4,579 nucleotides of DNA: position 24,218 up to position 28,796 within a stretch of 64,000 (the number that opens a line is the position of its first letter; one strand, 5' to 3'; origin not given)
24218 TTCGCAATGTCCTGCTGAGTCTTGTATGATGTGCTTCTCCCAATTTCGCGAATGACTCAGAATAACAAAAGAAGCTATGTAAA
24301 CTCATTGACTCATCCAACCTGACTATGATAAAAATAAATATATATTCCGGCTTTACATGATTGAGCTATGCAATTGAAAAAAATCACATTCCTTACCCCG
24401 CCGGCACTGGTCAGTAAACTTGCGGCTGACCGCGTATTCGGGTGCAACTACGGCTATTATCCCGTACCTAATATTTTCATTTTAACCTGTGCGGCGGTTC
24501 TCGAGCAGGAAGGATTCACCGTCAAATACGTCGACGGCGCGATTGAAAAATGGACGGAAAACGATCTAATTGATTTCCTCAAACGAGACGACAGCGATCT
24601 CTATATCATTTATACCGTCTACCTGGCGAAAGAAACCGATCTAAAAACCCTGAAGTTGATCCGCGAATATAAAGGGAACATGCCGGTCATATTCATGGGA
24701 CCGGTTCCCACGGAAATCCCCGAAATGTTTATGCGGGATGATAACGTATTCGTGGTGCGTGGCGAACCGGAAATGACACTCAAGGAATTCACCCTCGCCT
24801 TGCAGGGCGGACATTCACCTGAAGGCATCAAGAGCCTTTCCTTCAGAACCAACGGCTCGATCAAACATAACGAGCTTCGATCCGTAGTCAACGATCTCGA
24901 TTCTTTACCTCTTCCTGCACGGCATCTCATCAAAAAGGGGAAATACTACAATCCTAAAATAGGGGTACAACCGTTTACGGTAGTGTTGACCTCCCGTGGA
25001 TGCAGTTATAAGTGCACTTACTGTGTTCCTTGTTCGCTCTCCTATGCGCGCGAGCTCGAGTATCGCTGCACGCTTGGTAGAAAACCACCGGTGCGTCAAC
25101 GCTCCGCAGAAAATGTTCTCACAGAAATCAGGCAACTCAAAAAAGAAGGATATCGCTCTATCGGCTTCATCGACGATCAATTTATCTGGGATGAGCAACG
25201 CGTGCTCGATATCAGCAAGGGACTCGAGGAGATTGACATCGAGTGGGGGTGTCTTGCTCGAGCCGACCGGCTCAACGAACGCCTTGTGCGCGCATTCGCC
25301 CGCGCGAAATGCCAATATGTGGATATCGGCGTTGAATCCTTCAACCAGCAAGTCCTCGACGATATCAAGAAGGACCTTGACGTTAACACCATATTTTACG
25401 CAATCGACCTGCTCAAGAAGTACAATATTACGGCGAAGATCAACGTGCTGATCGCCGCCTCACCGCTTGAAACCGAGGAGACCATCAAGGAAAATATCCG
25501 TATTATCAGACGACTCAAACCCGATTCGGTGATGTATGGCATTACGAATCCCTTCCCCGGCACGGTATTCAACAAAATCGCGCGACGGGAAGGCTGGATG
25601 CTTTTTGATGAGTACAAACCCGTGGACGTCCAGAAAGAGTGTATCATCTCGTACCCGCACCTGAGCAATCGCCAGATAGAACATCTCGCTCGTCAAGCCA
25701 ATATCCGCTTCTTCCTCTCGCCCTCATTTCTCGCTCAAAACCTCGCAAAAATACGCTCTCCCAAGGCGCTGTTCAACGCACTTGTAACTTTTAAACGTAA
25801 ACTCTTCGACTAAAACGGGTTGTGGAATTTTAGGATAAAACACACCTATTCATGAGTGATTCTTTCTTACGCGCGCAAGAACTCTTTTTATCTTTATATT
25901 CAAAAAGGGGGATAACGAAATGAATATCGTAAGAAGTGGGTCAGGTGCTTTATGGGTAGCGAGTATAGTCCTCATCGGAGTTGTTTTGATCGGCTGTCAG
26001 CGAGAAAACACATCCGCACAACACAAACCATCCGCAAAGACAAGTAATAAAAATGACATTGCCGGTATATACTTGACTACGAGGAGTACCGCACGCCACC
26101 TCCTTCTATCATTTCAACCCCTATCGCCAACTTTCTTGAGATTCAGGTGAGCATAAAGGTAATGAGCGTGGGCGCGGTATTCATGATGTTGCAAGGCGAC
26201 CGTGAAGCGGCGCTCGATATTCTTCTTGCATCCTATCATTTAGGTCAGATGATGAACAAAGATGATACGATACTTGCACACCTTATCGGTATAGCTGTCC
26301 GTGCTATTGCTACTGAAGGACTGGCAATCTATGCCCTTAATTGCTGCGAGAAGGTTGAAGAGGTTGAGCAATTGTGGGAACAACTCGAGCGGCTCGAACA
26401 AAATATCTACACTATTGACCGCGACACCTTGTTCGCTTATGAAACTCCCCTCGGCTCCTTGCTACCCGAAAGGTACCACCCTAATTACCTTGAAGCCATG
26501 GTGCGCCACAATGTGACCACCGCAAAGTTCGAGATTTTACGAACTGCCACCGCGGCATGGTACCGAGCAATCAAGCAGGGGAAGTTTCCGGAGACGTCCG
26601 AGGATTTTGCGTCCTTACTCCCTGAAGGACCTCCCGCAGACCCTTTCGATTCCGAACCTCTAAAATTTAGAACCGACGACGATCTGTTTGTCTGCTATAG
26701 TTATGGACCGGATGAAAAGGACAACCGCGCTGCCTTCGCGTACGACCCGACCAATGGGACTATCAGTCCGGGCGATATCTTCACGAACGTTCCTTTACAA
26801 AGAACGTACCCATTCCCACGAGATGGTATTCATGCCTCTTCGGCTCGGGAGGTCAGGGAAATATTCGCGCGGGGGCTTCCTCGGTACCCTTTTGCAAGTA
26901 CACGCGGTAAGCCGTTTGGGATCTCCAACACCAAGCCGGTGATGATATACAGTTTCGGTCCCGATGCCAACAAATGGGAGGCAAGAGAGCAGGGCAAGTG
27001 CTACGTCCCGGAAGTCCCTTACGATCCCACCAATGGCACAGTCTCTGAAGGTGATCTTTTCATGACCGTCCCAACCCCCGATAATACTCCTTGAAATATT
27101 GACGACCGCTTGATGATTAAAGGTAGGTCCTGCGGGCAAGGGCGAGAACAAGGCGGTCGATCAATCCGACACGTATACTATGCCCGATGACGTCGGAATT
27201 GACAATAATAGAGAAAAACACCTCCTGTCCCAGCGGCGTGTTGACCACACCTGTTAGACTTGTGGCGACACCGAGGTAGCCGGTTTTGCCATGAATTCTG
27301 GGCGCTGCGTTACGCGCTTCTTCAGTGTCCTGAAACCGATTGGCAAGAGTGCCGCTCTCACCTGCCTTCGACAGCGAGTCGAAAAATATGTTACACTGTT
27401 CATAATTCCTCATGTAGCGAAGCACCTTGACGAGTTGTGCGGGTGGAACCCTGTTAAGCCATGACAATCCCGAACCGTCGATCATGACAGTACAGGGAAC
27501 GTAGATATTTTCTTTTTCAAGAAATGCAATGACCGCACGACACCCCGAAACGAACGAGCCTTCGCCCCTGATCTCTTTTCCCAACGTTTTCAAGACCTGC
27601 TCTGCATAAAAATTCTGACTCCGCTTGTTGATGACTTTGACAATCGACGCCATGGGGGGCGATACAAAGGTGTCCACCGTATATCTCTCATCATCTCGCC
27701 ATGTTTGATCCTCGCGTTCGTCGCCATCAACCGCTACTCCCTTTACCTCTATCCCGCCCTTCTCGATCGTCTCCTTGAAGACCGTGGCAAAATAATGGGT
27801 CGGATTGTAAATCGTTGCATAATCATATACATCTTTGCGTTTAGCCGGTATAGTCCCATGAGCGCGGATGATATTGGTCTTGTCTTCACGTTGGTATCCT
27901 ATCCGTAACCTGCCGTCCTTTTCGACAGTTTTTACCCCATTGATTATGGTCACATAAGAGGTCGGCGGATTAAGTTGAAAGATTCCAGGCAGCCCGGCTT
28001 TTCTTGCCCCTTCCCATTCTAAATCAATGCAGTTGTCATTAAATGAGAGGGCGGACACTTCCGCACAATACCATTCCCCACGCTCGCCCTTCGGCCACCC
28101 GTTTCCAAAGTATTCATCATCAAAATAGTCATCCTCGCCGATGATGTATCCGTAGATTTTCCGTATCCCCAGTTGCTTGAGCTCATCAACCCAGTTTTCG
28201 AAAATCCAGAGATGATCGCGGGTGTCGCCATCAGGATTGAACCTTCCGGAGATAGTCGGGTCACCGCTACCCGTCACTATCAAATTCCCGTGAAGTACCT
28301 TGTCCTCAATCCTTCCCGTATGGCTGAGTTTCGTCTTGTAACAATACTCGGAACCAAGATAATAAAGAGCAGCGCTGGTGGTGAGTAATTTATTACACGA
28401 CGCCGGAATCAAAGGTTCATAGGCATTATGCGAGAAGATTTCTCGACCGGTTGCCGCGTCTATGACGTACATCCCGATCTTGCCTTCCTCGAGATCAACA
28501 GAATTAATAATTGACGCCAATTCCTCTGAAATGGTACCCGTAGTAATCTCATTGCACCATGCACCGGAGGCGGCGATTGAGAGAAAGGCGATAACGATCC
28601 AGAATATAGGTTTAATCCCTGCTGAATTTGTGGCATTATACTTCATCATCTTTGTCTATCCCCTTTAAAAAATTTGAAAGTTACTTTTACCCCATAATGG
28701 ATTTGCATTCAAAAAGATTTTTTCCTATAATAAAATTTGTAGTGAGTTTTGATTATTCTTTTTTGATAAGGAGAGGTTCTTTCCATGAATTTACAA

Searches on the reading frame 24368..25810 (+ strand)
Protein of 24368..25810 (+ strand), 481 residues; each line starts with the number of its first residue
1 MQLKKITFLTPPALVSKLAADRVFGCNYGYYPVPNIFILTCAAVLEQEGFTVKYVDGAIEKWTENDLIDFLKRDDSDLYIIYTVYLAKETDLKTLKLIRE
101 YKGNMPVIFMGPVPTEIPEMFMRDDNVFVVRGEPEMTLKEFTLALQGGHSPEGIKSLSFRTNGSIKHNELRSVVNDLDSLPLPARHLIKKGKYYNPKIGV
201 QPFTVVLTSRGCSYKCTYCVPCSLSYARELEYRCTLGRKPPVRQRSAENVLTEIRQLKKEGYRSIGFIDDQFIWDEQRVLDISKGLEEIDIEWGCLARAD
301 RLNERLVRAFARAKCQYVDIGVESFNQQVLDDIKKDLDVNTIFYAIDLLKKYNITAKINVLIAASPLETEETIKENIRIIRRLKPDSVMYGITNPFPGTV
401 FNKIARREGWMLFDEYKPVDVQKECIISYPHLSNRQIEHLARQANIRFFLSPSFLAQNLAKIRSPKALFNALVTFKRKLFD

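Call 43: search_protein_families(library=pfam, proteins=[window:24368-25810:+], max_evalue=0.00001)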
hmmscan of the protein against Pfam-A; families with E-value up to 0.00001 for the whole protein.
window:24368-25810:+ (481 aa): 2 families
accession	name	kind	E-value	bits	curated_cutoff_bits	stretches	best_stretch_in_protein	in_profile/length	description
PF04055.27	Radical_SAM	-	1e-16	62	29.5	1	207-377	2-163/166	Radical SAM superfamily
PF02310.24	B12-binding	-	3.1e-09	37.1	32.1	1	31-141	10-120/121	B12 binding domain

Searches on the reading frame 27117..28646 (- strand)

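Call 43: search_protein_families(library=pfam, proteins=[window:27117-28646:-], max_evalue=0.00001)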
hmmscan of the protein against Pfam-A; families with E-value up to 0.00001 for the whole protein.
window:27117-28646:- (509 aa): 1 family
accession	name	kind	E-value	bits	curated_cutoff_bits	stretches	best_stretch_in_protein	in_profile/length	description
PF02113.21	Peptidase_S13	-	8.3e-83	279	22.8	1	40-484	2-424/444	D-Ala-D-Ala carboxypeptidase 3 (S13) family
